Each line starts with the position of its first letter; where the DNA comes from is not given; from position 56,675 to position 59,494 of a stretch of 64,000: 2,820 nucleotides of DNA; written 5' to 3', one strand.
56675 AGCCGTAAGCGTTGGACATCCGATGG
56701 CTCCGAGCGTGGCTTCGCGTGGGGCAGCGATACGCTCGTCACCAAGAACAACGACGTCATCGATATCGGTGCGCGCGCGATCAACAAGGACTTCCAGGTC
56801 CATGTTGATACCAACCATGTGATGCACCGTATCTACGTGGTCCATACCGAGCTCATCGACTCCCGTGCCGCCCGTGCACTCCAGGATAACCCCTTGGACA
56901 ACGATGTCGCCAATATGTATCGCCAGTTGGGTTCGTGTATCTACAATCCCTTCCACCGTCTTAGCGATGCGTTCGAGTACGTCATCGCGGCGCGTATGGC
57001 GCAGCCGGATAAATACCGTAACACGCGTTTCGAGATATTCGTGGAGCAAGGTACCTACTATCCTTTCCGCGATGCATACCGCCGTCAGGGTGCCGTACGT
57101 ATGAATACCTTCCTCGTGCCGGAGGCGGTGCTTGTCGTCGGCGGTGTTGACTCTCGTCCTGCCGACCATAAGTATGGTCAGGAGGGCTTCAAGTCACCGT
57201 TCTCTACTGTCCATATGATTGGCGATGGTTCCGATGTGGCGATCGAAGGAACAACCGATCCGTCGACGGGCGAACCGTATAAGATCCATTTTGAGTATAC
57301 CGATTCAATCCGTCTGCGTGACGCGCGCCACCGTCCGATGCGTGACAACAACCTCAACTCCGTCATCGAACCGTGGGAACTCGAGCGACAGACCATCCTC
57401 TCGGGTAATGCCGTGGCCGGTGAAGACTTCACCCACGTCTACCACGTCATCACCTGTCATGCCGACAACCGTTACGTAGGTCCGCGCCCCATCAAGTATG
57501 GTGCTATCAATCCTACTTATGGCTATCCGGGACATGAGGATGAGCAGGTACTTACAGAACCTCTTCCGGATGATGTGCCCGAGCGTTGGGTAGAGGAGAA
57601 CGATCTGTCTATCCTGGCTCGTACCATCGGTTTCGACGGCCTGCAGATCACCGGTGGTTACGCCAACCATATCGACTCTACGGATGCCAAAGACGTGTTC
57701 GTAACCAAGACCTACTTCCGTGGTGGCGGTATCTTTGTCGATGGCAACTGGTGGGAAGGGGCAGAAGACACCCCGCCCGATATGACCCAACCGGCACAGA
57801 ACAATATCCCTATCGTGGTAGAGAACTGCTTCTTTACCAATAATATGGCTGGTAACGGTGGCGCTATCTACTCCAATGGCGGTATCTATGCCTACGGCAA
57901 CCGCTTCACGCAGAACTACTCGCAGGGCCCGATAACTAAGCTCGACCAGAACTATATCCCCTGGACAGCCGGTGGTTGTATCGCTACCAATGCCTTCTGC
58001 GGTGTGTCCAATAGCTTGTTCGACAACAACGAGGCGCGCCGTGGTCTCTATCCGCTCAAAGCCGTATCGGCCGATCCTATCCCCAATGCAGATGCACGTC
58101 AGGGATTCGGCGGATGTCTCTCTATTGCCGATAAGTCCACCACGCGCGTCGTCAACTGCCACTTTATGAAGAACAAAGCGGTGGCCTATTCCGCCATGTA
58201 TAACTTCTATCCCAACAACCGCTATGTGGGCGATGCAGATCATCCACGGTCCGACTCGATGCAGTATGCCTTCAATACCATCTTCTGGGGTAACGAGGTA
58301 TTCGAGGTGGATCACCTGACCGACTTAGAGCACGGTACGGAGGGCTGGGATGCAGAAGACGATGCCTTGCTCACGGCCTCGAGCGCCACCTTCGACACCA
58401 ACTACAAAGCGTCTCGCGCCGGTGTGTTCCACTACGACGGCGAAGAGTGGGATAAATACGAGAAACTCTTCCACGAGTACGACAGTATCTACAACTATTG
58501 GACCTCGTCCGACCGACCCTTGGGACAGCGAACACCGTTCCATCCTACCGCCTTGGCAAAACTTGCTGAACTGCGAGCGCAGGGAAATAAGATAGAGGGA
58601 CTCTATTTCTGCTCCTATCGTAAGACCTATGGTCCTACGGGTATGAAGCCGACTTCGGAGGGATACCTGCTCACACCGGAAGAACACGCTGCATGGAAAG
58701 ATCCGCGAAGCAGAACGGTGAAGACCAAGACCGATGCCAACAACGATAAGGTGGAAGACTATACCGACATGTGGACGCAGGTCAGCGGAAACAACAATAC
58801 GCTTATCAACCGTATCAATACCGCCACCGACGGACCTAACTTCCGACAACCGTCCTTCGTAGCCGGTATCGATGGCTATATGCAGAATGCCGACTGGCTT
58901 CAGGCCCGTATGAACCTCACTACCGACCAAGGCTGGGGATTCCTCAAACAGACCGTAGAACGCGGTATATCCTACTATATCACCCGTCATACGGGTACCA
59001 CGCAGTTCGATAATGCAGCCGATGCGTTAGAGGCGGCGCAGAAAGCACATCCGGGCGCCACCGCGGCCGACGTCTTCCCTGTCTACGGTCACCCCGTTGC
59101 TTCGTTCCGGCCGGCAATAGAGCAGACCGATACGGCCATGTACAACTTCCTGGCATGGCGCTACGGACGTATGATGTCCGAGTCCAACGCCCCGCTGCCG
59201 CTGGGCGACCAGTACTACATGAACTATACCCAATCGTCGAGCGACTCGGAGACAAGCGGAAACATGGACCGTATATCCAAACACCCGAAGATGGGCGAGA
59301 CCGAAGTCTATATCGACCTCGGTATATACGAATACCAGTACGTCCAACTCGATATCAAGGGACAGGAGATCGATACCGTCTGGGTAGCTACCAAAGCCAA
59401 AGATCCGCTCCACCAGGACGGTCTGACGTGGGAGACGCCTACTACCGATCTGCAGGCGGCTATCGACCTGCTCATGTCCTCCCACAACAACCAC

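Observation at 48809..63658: Concatenated architecture of the giant ORF: at least seven beta-helix modules with a recurring opening motif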

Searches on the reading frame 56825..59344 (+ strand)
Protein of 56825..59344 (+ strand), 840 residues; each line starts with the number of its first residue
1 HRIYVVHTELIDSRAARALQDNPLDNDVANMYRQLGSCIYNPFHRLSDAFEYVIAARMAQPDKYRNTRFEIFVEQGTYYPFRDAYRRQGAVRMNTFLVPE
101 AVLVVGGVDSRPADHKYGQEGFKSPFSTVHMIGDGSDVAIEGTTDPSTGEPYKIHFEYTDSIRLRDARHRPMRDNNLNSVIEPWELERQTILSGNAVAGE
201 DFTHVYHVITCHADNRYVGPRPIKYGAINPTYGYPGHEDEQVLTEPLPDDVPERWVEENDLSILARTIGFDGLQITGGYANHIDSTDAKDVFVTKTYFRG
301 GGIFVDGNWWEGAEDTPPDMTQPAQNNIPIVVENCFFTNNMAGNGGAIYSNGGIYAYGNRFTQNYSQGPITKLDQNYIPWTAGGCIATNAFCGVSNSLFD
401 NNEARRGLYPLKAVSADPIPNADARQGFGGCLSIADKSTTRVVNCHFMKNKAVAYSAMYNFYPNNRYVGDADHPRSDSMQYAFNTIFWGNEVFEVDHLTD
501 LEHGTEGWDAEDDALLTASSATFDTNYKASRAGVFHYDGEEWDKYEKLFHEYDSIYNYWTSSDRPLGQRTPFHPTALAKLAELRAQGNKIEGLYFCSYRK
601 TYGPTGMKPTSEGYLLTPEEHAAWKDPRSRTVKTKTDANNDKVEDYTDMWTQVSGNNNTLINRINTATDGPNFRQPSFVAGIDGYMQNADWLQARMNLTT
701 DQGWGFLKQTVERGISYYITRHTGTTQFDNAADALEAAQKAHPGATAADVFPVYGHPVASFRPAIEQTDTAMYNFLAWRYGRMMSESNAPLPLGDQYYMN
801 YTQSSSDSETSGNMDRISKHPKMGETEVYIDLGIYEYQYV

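Call 75: search_protein_families(library=pfam, proteins=[window:56825-59344:+], max_evalue=1)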
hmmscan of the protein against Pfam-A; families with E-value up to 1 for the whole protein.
window:56825-59344:+ (840 aa): 2 families
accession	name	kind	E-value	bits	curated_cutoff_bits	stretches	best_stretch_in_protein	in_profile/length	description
PF02415.23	Chlam_PMP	-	0.015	15.9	20.6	1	334-350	1-18/19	Chlamydia polymorphic membrane protein (Chlamydia_PMP) repeat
PF13229.12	Beta_helix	-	0.075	13.1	25.9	1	331-454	35-141/158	Right handed beta helix region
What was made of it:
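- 56825..59344 (+): Module 5 (aa 2683-3522): beta-helix at about 2714-3229 plus a tail of about 290 aa; ends in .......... Sub-threshold Beta_helix and Chlam_PMP (call 75).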
